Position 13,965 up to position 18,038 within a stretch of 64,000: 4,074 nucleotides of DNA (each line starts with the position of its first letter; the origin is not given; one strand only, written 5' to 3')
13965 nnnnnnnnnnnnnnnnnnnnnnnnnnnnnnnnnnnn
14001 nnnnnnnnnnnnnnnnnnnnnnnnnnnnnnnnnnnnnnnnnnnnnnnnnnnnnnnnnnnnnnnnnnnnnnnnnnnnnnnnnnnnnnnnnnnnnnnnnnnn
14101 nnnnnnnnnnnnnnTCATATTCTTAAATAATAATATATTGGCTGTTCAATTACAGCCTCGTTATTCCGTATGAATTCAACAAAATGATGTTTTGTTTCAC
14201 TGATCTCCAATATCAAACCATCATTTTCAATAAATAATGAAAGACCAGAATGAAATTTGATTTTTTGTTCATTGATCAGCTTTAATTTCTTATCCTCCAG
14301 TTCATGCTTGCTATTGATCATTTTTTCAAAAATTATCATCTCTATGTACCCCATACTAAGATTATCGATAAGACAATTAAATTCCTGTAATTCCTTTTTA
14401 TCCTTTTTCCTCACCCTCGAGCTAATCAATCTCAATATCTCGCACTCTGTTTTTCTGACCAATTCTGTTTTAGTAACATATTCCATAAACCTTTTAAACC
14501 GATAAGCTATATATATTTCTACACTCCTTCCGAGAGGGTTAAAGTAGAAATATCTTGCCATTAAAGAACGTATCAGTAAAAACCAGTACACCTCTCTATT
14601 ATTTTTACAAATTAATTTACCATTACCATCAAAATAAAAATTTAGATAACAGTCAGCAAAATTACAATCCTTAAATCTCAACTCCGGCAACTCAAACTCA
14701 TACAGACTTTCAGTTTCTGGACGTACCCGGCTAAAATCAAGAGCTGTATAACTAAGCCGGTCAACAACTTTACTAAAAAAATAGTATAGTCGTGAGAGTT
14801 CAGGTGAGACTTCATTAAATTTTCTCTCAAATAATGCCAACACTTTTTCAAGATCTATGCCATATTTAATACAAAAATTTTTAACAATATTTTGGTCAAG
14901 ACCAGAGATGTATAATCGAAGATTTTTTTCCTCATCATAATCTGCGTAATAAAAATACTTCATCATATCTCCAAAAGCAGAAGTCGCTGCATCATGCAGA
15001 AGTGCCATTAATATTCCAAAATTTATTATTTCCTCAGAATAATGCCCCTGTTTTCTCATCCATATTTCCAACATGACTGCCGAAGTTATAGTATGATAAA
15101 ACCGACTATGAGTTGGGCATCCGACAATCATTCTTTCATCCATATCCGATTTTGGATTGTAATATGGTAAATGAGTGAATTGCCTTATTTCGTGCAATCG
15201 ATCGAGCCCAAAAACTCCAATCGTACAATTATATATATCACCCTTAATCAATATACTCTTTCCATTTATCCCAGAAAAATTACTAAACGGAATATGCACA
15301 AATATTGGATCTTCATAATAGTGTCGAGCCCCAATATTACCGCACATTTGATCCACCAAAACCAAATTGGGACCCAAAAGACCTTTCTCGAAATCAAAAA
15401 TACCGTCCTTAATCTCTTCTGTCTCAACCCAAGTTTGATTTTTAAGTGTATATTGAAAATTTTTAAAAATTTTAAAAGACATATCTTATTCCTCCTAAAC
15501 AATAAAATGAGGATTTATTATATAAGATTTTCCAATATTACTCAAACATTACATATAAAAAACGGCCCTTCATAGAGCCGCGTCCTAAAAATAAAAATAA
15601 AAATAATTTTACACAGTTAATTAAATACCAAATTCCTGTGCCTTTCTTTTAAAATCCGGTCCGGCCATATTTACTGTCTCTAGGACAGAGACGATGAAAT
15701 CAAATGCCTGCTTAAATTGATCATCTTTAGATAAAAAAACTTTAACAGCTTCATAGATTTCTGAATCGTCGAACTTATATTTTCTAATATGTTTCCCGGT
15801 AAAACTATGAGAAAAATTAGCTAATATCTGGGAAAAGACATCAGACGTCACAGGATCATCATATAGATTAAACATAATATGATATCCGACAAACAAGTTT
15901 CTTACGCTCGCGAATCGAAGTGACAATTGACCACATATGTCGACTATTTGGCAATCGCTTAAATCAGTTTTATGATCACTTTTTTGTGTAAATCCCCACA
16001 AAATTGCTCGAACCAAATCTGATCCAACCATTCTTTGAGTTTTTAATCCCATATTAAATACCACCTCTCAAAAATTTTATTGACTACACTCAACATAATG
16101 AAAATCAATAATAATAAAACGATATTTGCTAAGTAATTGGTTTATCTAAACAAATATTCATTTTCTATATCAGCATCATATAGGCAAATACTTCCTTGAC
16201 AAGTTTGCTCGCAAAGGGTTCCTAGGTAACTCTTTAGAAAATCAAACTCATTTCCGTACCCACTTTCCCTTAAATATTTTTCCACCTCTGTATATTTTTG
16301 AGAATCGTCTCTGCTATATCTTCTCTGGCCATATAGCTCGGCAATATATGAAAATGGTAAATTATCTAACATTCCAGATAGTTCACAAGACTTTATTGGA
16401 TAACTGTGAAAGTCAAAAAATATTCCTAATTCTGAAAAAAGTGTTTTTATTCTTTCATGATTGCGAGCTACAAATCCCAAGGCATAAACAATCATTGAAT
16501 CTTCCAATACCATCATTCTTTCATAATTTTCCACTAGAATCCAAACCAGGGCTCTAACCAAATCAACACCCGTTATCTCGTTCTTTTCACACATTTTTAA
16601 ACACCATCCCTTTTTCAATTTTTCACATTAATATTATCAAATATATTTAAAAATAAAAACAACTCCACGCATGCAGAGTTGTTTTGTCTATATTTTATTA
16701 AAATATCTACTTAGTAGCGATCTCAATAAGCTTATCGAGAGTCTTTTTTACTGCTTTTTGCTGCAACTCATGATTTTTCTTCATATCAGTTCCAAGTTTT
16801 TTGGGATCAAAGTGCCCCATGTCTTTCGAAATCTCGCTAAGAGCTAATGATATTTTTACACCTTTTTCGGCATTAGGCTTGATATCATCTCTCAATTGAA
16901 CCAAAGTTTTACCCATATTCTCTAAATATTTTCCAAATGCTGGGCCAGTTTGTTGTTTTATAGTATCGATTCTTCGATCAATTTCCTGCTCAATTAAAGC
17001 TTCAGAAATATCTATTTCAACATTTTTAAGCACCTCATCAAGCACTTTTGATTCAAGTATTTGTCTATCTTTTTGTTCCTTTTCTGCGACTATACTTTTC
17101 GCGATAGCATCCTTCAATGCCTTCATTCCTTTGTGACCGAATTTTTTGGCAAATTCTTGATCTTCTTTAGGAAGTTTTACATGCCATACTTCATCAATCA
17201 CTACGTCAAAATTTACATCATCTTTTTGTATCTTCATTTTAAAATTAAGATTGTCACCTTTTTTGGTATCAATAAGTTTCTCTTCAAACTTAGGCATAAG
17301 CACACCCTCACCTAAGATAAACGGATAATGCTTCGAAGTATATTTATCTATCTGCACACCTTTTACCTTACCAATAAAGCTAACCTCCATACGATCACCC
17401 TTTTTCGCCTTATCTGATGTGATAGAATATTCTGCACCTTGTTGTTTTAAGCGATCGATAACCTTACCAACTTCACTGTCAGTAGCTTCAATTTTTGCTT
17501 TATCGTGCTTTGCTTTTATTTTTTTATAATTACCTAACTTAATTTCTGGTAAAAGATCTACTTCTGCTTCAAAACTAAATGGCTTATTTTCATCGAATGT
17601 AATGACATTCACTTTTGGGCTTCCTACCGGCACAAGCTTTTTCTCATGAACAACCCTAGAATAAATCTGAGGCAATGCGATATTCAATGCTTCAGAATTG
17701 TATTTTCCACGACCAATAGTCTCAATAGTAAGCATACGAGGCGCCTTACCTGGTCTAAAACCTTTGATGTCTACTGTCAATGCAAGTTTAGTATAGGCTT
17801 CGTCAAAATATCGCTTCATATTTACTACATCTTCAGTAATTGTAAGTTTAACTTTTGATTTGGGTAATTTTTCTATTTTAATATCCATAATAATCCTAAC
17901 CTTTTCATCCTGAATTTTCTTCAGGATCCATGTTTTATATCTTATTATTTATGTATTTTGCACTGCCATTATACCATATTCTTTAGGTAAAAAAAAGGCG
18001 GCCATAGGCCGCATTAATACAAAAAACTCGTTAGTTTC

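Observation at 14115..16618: Tandem paralogous small proteins plus a large HD-domain protein inserted between tig and clpP; clpX missing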

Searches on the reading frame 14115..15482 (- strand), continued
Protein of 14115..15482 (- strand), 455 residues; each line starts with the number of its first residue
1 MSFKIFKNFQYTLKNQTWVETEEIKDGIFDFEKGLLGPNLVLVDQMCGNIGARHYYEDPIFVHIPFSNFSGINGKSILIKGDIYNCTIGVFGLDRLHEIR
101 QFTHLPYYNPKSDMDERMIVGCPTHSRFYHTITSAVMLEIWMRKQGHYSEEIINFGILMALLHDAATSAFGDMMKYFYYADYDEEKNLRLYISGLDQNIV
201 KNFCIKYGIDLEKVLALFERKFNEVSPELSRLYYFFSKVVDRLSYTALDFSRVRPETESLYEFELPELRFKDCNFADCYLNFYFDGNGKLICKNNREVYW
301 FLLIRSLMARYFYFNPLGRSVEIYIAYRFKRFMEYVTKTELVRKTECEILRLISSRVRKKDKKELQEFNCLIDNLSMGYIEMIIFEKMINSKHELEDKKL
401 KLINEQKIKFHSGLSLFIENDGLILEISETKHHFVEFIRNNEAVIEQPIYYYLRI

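Call 68: find_encoding_contigs(protein=P0014, flank=8000)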
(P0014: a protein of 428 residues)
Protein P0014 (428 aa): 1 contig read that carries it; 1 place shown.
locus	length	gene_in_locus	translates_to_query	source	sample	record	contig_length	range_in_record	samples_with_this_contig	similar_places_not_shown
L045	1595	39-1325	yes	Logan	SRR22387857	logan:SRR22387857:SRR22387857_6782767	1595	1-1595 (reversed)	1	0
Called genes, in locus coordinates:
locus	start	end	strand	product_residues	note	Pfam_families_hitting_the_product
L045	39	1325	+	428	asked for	-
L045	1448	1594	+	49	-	?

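Call 69: find_encoding_contigs(protein=P0012, flank=8000)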
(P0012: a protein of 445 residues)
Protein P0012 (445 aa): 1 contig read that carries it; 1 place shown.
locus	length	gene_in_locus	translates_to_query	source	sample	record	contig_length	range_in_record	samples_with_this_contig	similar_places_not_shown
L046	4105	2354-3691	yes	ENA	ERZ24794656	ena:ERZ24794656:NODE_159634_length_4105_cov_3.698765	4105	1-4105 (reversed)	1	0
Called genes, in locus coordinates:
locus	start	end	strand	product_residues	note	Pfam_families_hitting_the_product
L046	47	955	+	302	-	-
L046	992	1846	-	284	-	PF02129:Peptidase_S15 (faint), PF01738:DLH (faint), PF12146:Hydrolase_4, PF00561:Abhydrolase_1, PF12697:Abhydrolase_6 (weak), PF20408:Abhydrolase_11 (faint), PF00326:Peptidase_S9, PF12146:Hydrolase_4 (weak)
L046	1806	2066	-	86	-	PF05016:ParE_toxin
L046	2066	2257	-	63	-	-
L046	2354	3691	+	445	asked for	-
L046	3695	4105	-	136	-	?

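Call 78: search_protein_families(library=pfam, alignment_id=A3, max_evalue=0.01)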
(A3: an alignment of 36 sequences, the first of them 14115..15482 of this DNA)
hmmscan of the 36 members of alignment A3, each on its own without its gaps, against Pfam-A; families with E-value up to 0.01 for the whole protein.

A. member 1, window:14115-15482:- (455 aa): 0 families

B. families by the number of members that match (of 36 scanned): 7 families
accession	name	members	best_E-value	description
PF01966.28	HD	16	1.2e-06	HD domain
PF19276.4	HD_assoc_2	5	0.00025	HD associated region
PF08668.18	HDOD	1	0.00071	HDOD domain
PF21837.1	DUF6896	1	0.0086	Domain of unknown function (DUF6896)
PF02861.25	Clp_N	1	0.0089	Clp amino terminal domain, pathogenicity island component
PF22151.2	Fer4_NDSU1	1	0.0093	NADH-ubiquinone oxidoreductase NDSU1/NuoG-like, 4Fe-4S domain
PF00819.22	Myotoxins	1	0.0093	Myotoxin, crotamine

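Call 79: search_protein_families(library=padloc, alignment_id=A3, max_evalue=0.01)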
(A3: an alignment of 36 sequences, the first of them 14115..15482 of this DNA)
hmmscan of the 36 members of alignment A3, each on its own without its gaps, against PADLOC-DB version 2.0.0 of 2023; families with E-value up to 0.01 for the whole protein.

A. member 1, window:14115-15482:- (455 aa): 0 families

B. families by the number of members that match (of 36 scanned): 3 families
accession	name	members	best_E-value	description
PDLC02374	dGTPase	4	0.00026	-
PDLC02616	DrmC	1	0.0026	DrmC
PDLC03658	mREase_IV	1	0.0047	Type IV methyl-directed restriction enzyme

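Call 91: search_dna_similar(query=window:14115-15482:-, collection=phages, mode=protein, max_evalue=0.001, max_rows=8)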
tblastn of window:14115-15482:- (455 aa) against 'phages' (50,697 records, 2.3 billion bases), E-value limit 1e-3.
No match.

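Call 92: search_dna_similar(query=window:14115-15482:-, collection=plasmids, mode=protein, max_evalue=0.001, max_rows=8)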
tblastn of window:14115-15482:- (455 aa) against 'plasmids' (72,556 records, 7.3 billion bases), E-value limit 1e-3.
No match.

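Call 95: find_related_loci(query=A1, collection=viral_contigs, flank=5000)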
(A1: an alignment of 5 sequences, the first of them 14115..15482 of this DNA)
Query A1 (455 aa) in viral_contigs; peptide patterns used: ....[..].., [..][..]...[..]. (x = any residue, [..] = any of these).
200 stretches matched a pattern, but none encodes a relative of the query by tblastn (E <= 1e-3).

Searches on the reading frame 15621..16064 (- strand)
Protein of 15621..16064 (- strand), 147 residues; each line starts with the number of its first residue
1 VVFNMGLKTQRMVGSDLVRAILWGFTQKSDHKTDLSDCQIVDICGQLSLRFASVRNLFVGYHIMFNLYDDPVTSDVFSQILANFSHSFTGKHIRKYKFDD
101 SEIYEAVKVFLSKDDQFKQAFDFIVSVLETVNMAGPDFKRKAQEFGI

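Call 4: search_protein_families(library=pfam, proteins=[window:15621-16064:-], max_evalue=1)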
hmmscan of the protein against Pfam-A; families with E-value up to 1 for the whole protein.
window:15621-16064:- (147 aa): 1 family
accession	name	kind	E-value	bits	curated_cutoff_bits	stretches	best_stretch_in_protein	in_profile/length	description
PF20687.2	CsoSCA_N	-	0.13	12.9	27.5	1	113-144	15-48/93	Carboxysome Shell Carbonic Anhydrase, N-terminal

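Call 5: search_protein_families(library=ncbifam, proteins=[window:15621-16064:-], max_evalue=1)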
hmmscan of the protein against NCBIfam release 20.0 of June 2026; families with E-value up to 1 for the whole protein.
window:15621-16064:- (147 aa): 0 families

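Call 6: search_protein_families(library=padloc, proteins=[window:15621-16064:-], max_evalue=1)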
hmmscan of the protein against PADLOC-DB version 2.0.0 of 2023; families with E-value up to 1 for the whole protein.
window:15621-16064:- (147 aa): 0 families

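Call 66: search_protein_families(library=phrogs, proteins=[window:15621-16064:-], max_evalue=0.1)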
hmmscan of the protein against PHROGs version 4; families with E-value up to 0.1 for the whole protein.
window:15621-16064:- (147 aa): 1 family
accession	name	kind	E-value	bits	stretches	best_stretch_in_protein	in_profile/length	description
phrog_10936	-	DNA, RNA and nucleotide metabolism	0.059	14.3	0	83-133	24-73/107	DNA ligase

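Call 94: search_dna_similar(query=window:15621-16052:-, collection=phages, mode=protein, max_evalue=0.01, max_rows=5)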
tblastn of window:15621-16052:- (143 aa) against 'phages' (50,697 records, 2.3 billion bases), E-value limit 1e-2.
No match.

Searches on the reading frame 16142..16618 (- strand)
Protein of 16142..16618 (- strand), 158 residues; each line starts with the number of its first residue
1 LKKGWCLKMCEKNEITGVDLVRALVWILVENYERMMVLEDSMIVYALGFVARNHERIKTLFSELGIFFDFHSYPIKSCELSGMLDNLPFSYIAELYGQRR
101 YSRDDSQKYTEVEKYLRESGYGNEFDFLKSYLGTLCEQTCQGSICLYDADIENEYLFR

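Call 4: search_protein_families(library=pfam, proteins=[window:16142-16618:-], max_evalue=1)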
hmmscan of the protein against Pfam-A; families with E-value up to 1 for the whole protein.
window:16142-16618:- (158 aa): 0 families

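Call 5: search_protein_families(library=ncbifam, proteins=[window:16142-16618:-], max_evalue=1)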
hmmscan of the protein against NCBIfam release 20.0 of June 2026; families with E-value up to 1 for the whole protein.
window:16142-16618:- (158 aa): 0 families

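Call 6: search_protein_families(library=padloc, proteins=[window:16142-16618:-], max_evalue=1)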
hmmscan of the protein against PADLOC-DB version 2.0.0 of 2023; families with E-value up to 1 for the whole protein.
window:16142-16618:- (158 aa): 0 families

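Call 18: find_homologous_proteins(query=window:16142-16618:-, max_evalue=0.1)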
Query window:16142-16618:- (158 aa): 1 proteins with E <= 0.1 among 17 candidates.
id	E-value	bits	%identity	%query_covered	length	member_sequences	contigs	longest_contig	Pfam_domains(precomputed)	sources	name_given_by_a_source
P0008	4.9e-96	337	100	95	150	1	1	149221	-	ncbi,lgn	-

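Call 53: find_related_loci(query=A2, collection=metagenome_contigs, flank=6000)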
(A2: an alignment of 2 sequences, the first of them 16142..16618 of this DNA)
Query A2 (158 aa) in metagenome_contigs; peptide patterns used: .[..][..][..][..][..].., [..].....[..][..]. (x = any residue, [..] = any of these).
581 stretches matched a pattern, but none encodes a relative of the query by tblastn (E <= 1e-3).

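Call 54: find_related_loci(query=A2, collection=viral_contigs, flank=6000)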
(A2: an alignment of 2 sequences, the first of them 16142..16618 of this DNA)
Query A2 (158 aa) in viral_contigs; peptide patterns used: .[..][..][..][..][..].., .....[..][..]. (x = any residue, [..] = any of these).
52 stretches matched a pattern, but none encodes a relative of the query by tblastn (E <= 1e-3).

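Call 58: predict_structure(alignment_id=A2)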
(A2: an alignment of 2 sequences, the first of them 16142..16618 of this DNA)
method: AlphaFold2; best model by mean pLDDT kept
length: 158 residues; sequences in the alignment: 2
mean_pLDDT: 71.7   pTM: 0.71
mean pLDDT of the five models: 71.7, 58.5, 58.3, 48.7, 48.2
residues with pLDDT >= 90: 48; 70-90: 48; 50-70: 23; < 50: 39
segments of 3 or more residues with pLDDT < 50: 1-11, 90-96, 138-158
pLDDT, mean of each block of 10 residues (from residue 1): 38 77 83 62 86 93 95 87 76 48 76 93 92 61 38 35
secondary structure, 60 per line:
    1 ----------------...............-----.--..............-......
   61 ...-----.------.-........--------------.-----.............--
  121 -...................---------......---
elements in order: H17-31 H40-53 H55-63 H78-85 H106-118 H122-140 H150-155

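Call 66: search_protein_families(library=phrogs, proteins=[window:16142-16618:-], max_evalue=0.1)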
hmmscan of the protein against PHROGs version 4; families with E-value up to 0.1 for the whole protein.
window:16142-16618:- (158 aa): 0 families

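Call 93: search_dna_similar(query=window:16142-16594:-, collection=phages, mode=protein, max_evalue=0.01, max_rows=5)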
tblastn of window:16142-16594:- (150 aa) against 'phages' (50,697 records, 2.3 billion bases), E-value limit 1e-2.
No match.

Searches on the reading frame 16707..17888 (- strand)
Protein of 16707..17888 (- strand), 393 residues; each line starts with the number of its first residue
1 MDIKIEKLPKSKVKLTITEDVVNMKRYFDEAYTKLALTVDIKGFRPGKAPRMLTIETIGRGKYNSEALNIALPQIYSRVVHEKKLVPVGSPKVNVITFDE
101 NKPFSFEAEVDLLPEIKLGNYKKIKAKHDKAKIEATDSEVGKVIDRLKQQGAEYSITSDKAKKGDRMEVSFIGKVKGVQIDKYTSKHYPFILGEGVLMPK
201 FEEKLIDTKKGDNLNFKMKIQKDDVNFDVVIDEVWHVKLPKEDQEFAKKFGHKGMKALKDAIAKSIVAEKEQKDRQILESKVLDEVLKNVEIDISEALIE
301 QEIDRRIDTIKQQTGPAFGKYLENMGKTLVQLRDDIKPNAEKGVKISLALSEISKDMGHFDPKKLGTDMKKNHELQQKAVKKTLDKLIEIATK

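Call 4: search_protein_families(library=pfam, proteins=[window:16707-17888:-], max_evalue=1)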
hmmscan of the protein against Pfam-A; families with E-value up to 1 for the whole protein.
window:16707-17888:- (393 aa): 4 families
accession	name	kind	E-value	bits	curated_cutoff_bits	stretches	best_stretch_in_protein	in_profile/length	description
PF05697.18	Trigger_N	-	4.5e-34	118.2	22.2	1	1-147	1-144/144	Bacterial trigger factor protein (TF)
PF05698.19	Trigger_C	-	1.5e-19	71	22.7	1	255-356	2-106/162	Bacterial trigger factor protein (TF) C-terminus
PF00254.34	FKBP_C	-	1.4e-05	25.8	21.1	1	159-219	3-66/94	FKBP-type peptidyl-prolyl cis-trans isomerase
PF11847.13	GT-C_AftD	-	0.087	11.2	26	1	303-385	479-558/661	Alpha-(1->3)-arabinofuranosyltransferase, N-terminal GT-C domain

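Call 43: find_related_loci(query=A4, collection=genome_contigs, flank=8000)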
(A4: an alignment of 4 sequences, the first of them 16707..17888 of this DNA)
Query A4 (393 aa) in genome_contigs; peptide patterns used: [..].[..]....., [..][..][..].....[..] (x = any residue, [..] = any of these).
191 stretches matched a pattern; 36 encode a relative of the query (tblastn E <= 1e-3); 36 distinct loci.
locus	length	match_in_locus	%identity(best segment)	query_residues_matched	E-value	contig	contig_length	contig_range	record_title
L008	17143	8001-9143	39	1-363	3e-71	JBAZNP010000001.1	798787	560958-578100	MAG: Patescibacteria group bacterium isolate SO_2017_LW4_72 scaffold_15_c1_LW137-91_2017, whole genome shotgun sequence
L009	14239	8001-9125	38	1-356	2e-71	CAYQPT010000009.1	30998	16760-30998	MAG TPA_asm: uncultured Candidatus Saccharibacteria bacterium isolate SRP192927_co1_1036 genome assembly, contig: NODE_2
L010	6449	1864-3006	39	1-363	1e-69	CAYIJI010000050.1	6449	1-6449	MAG TPA_asm: uncultured Candidatus Saccharibacteria bacterium isolate ERP119705_co23_573 genome assembly, contig: NODE_1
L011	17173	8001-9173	32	8-393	2e-60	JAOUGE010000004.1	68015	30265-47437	MAG: Candidatus Berkelbacteria bacterium isolate 4_1_July_SF_Bin64 4_1_July_SF_Bin64_scaffold_90_c1, whole genome shotgu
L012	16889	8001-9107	34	1-358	9e-55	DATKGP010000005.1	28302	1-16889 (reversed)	MAG TPA_asm: Candidatus Saccharimonadales bacterium isolate SMAG_U14554 k141_32693, whole genome shotgun sequence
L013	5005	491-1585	28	4-355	6e-41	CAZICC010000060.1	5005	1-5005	MAG TPA_asm: uncultured Candidatus Saccharibacteria bacterium isolate binchicken_co209_21 genome assembly, contig: NODE_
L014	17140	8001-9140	28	1-356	3e-32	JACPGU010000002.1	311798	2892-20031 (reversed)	MAG: Candidatus Microgenomates bacterium isolate NC_groundwater_396_Ag_B-0.1um_42_16 GD18-4_B1_scaffold_254301, whole ge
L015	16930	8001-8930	27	1-302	3e-31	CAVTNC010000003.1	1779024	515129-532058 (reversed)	MAG: uncultured Gammaproteobacteria bacterium isolate MFD02248.bin.1.60 genome assembly, contig: contig_5076, whole geno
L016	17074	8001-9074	25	5-353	9e-29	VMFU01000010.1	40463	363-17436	MAG: Candidatus Peregrinibacteria bacterium Gr01-1014_25 G01um101425_scaffold_454, whole genome shotgun sequence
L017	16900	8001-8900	27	12-303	2e-24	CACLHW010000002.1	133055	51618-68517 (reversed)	uncultured Pelagibacteraceae bacterium isolate AG-464-B15 genome assembly, contig: AG-464-B15_NODE_2, whole genome shotg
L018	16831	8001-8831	28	35-303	2e-23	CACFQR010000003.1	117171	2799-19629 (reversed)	uncultured Pelagibacteraceae bacterium isolate AG-414-G15 genome assembly, contig: AG-414-G15_NODE_3, whole genome shotg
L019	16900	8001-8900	26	10-303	2e-22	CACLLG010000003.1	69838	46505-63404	uncultured Pelagibacteraceae bacterium isolate AG-464-J13 genome assembly, contig: AG-464-J13_NODE_3, whole genome shotg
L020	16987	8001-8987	26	10-332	4e-22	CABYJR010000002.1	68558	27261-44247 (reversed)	MAG: uncultured Pelagibacteraceae bacterium isolate AG-333-E23 genome assembly, contig: AG-333-E23_NODE_2, whole genome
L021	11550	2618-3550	27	1-303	1e-21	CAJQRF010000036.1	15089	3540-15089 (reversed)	MAG: uncultured Pelagibacteraceae bacterium isolate RIS_SAG_06 genome assembly, contig: c_000000000484, whole genome sho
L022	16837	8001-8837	27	33-303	2e-21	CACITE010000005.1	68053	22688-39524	uncultured Pelagibacteraceae bacterium isolate AG-439-H11 genome assembly, contig: AG-439-H11_NODE_5, whole genome shotg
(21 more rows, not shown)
